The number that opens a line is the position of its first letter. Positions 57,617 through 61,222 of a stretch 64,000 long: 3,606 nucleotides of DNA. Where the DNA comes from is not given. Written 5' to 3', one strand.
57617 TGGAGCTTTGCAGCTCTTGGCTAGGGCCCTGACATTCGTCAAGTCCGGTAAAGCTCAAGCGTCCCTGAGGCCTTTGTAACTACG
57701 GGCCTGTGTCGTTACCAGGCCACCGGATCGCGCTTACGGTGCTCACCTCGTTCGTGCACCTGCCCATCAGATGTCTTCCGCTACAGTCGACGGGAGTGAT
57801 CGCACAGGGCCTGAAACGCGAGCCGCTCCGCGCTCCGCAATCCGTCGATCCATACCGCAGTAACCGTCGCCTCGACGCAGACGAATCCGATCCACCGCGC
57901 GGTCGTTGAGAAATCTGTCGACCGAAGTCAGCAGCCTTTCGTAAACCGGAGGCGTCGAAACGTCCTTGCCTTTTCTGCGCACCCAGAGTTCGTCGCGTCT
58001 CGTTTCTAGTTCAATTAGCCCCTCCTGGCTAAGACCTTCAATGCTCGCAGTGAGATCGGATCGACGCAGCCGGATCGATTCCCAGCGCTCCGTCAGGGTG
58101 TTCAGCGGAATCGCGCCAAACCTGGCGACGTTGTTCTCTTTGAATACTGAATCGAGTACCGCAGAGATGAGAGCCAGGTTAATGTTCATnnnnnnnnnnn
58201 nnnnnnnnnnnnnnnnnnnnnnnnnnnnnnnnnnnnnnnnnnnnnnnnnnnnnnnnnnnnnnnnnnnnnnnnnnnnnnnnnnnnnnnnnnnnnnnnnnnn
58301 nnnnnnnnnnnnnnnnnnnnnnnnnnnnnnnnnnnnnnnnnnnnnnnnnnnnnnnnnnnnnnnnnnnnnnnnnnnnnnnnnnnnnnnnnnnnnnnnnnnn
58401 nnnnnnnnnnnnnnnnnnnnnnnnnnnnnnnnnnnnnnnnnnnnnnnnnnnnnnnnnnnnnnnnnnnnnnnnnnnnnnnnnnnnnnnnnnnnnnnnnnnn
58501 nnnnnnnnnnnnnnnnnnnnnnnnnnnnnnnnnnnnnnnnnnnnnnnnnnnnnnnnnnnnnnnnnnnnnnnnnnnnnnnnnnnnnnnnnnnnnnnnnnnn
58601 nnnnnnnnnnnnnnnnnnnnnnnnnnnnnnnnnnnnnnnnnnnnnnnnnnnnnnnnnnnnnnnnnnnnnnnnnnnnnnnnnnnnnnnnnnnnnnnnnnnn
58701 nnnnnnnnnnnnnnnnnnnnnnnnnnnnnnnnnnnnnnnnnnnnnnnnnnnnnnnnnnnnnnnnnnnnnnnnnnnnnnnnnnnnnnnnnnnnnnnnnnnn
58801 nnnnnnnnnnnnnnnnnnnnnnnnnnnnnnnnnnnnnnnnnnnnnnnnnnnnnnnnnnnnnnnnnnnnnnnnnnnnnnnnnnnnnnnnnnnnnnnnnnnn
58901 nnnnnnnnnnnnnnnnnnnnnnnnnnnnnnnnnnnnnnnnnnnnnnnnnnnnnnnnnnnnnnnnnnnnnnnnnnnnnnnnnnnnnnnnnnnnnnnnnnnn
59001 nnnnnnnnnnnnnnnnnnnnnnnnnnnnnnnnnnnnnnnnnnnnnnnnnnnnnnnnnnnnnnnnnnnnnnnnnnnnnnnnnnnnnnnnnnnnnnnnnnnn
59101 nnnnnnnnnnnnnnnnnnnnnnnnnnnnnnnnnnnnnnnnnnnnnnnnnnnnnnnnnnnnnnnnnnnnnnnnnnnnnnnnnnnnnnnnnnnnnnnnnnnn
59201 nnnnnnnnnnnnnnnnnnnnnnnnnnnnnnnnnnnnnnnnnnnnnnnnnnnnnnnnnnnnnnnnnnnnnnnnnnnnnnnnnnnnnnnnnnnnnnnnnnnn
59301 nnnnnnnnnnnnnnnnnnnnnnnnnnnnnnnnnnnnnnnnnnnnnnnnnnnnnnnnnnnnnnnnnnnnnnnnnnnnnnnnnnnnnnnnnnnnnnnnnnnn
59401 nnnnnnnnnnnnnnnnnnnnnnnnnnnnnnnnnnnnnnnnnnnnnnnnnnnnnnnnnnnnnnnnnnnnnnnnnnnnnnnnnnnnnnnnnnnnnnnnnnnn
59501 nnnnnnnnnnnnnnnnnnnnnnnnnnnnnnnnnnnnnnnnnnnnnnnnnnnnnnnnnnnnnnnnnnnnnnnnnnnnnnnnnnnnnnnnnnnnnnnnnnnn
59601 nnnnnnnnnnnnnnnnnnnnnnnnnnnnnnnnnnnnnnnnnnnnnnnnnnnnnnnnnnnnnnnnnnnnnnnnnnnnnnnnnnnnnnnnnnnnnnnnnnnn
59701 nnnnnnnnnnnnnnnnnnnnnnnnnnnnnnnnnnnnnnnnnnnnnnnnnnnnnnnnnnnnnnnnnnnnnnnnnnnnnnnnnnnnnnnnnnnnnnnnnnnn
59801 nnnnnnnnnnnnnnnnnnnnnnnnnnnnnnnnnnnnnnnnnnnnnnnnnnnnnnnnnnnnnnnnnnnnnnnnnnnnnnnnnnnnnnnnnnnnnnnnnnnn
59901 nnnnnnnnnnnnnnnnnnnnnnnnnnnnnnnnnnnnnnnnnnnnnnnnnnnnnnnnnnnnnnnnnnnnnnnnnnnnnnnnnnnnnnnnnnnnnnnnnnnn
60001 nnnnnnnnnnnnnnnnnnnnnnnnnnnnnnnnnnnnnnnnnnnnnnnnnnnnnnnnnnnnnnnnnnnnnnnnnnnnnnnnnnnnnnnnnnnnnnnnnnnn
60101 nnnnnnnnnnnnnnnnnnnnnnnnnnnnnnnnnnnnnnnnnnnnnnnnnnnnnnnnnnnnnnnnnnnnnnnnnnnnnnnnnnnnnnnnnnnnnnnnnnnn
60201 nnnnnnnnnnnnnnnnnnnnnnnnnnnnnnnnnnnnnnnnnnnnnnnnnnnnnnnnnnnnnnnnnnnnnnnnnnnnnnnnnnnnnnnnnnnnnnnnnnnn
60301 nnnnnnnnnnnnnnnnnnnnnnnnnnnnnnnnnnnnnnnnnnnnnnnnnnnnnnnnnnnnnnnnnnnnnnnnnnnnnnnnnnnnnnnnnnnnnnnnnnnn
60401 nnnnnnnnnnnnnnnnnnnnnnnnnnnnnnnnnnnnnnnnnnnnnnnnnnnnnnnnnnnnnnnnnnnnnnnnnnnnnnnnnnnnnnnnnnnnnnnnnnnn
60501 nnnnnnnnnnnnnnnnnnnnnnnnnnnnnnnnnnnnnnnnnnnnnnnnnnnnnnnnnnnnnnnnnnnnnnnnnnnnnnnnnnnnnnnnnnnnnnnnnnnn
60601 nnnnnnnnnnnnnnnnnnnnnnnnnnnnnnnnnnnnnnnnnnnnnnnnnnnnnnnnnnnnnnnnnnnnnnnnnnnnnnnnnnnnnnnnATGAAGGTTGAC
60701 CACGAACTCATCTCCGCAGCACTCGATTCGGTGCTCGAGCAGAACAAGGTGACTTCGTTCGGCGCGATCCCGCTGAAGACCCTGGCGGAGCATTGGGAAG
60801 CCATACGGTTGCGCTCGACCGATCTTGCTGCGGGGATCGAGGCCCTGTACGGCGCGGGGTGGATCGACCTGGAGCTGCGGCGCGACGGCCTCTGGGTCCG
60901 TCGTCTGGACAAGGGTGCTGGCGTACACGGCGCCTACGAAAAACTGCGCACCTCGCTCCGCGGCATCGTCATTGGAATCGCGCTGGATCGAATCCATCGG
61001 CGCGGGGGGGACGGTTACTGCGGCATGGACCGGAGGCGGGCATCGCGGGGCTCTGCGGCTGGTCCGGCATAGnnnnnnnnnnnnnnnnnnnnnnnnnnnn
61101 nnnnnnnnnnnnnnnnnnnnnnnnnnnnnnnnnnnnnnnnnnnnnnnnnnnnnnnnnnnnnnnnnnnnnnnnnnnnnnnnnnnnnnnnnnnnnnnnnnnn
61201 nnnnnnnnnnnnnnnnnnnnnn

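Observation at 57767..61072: Each diguanylate cyclase is paired with a copy of an unknown protein carrying an invariant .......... motif: candidate new c-di-GMP effector family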

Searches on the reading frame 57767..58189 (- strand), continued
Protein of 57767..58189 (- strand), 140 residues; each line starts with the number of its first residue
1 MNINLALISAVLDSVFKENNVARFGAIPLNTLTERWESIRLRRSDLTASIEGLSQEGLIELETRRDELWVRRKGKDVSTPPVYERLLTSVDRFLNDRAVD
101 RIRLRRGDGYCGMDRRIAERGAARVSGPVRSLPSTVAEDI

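Call 47: find_encoding_contigs(protein=P0028, flank=6000, max_places=2)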
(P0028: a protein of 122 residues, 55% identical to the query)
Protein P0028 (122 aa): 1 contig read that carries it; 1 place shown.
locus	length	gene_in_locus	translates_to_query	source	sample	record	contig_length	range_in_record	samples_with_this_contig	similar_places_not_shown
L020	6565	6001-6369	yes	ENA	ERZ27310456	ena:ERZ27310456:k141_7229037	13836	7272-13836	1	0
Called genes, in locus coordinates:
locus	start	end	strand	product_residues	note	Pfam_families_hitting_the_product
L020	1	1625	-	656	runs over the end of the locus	PF13205:Big_5, PF11999:Ice_binding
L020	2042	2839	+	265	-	-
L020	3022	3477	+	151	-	PF09537:DUF2383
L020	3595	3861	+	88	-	PF01258:zf-dskA_traR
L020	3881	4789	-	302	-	PF00126:HTH_1, PF03466:LysR_substrate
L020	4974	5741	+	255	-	PF00106:adh_short, PF08659:KR, PF23441:SDR, PF13561:adh_short_C2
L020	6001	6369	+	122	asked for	-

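Call 48: find_encoding_contigs(protein=P0031, flank=6000, max_places=2)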
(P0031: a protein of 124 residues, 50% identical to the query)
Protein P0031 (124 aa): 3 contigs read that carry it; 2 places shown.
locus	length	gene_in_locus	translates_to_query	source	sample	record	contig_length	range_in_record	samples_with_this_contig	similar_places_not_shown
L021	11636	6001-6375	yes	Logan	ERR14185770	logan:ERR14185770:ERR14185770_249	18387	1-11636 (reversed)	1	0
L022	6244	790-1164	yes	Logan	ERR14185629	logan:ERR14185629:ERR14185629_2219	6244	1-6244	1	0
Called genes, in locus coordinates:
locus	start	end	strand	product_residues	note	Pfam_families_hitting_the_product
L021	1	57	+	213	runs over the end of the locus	PF01966:HD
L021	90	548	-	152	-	PF00376:MerR, PF13411:MerR_1, PF09278:MerR-DNA-bind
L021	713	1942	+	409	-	PF00724:Oxidored_FMN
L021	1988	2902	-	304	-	PF00126:HTH_1, PF03466:LysR_substrate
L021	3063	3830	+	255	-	PF00106:adh_short, PF08659:KR, PF23441:SDR, PF13561:adh_short_C2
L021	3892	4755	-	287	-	PF03096:Ndr, PF00561:Abhydrolase_1, PF12697:Abhydrolase_6, PF12146:Hydrolase_4, PF00561:Abhydrolase_1 (weak)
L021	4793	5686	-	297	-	PF00561:Abhydrolase_1, PF12146:Hydrolase_4 (weak), PF12697:Abhydrolase_6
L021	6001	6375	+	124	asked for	-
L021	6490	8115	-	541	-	PF01204:Trehalase, PF22422:MGH1-like_GH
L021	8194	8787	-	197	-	PF16036:Chalcone_3, PF16035:Chalcone_2 (faint)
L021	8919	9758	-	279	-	PF03922:OmpW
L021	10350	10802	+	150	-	-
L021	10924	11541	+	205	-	-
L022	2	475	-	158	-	?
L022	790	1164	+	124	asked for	-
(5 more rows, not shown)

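Call 72: search_protein_families(library=pfam, proteins=[L001:1192-2418:+, L004:8221-9708:+, L009:6523-7029:+, L010:521-1072:+, L002:220-576:+], max_evalue=0.001)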
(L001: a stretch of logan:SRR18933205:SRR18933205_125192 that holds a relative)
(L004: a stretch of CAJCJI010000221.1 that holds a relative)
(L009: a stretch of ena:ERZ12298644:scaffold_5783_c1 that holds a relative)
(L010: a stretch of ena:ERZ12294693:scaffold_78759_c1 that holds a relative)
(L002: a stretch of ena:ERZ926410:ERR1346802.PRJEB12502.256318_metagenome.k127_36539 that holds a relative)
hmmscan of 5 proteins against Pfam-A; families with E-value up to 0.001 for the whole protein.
L001:1192-2418:+ (408 aa): 1 family
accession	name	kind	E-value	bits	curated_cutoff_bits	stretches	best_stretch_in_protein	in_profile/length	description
PF00990.26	GGDEF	-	2e-25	89.9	23.8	1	226-383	3-159/161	Diguanylate cyclase, GGDEF domain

L004:8221-9708:+ (495 aa): 5 families
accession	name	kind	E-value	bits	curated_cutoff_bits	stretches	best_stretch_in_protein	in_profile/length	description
PF00990.26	GGDEF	-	8.1e-50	169.2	23.8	1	316-473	2-161/161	Diguanylate cyclase, GGDEF domain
PF25487.1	ETR1_N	-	2.3e-31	108.3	27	1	27-121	2-96/97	Ethylene receptor 1-like, N-terminal domain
PF22335.1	Cas10-Cmr2_palm2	-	0.00033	21.2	27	1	347-474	2-132/133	Cas10/Cmr2, second palm domain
PF01590.32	GAF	-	0.00052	21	22.4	0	214-302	56-133/133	GAF domain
PF24898.2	GGDEF_GdpP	-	0.00061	20.5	30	1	352-475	1-117/126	Cyclic-di-AMP phosphodiesterase GdpP-like, GGDEF domain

L009:6523-7029:+ (168 aa): 0 families

L010:521-1072:+ (183 aa): 0 families

L002:220-576:+ (118 aa): 0 families

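Call 73: list_cluster_members(proteins=[P0025, P0033, P0036, P0037, P0014, P0030])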
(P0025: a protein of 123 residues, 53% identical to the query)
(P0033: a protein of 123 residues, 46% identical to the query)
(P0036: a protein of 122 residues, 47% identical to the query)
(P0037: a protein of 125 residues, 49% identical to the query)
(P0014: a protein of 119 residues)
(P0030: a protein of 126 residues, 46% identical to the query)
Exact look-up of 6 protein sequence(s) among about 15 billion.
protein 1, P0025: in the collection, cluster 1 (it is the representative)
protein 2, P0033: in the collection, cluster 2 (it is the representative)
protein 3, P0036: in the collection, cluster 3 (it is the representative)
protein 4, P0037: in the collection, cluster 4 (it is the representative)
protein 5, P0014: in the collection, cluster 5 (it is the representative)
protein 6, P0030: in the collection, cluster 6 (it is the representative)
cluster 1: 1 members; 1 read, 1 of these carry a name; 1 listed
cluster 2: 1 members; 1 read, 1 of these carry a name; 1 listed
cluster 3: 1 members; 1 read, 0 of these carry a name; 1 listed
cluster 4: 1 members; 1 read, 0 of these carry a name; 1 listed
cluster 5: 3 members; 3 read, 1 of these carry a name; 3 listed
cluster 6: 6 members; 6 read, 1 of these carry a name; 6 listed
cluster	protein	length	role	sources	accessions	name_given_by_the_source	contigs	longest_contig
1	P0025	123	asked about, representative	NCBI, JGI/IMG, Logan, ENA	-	hypothetical protein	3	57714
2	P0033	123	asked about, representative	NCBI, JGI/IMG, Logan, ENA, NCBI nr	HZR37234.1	MAG TPA: hypothetical protein VFA75_17830 [Nevskia sp.] | hypothetical protein | hypothetical protein [Nevskia sp.]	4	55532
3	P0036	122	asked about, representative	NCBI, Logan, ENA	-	-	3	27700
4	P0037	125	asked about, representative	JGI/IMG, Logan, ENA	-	-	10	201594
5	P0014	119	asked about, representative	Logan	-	-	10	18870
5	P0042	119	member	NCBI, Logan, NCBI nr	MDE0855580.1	MAG: hypothetical protein OSA97_14280 [Nevskia sp.] | hypothetical protein [Nevskia sp.]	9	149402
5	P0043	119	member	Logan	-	-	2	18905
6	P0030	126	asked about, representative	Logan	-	-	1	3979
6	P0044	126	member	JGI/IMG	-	hypothetical protein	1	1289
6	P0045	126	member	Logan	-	-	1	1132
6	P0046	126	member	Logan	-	-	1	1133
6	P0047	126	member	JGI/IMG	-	-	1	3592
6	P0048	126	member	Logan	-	-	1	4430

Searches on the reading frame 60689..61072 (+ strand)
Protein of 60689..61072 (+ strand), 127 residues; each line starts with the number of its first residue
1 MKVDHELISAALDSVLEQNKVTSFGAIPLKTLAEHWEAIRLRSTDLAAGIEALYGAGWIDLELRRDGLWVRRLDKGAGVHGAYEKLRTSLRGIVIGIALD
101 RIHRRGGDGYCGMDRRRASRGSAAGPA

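Call 4: search_protein_families(library=pfam, proteins=[window:60689-61072:+], max_evalue=1)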
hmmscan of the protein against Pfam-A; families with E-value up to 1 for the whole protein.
window:60689-61072:+ (127 aa): 0 families

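Call 7: search_protein_families(library=ncbifam, proteins=[window:60689-61072:+], max_evalue=1)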
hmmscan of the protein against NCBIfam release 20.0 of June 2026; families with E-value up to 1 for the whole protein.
window:60689-61072:+ (127 aa): 0 families

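Call 12: search_protein_families(library=phrogs, proteins=[window:60689-61072:+], max_evalue=1)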
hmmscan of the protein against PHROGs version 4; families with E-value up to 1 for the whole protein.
window:60689-61072:+ (127 aa): 0 families

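Call 13: search_protein_families(library=padloc, proteins=[window:60689-61072:+], max_evalue=1)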
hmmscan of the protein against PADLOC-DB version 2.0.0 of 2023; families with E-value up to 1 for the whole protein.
window:60689-61072:+ (127 aa): 0 families

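Call 53: search_solved_structures(query=A4, max_evalue=10)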
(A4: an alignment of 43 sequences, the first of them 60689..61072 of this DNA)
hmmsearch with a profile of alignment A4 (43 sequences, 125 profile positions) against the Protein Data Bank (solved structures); distinct sequences matched with E-value up to 10: 0.

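Call 61: predict_structure(alignment_id=A5)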
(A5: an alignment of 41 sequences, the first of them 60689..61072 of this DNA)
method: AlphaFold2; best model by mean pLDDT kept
length: 127 residues; sequences in the alignment: 41
mean_pLDDT: 65.9   pTM: 0.47
mean pLDDT of the five models: 65.9, 65.0, 64.3, 62.2, 59.9
residues with pLDDT >= 90: 0; 70-90: 54; 50-70: 57; < 50: 16
segments of 3 or more residues with pLDDT < 50: 120-125
pLDDT, mean of each block of 10 residues (from residue 1): 61 70 72 79 79 79 86 60 56 58 52 51 48
secondary structure, 60 per line:
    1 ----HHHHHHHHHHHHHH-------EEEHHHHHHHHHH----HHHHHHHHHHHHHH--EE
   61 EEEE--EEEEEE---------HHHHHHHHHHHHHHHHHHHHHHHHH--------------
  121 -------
elements in order: H5-18 E26-28 H29-38 H43-56 E59-64 E67-72 H82-106
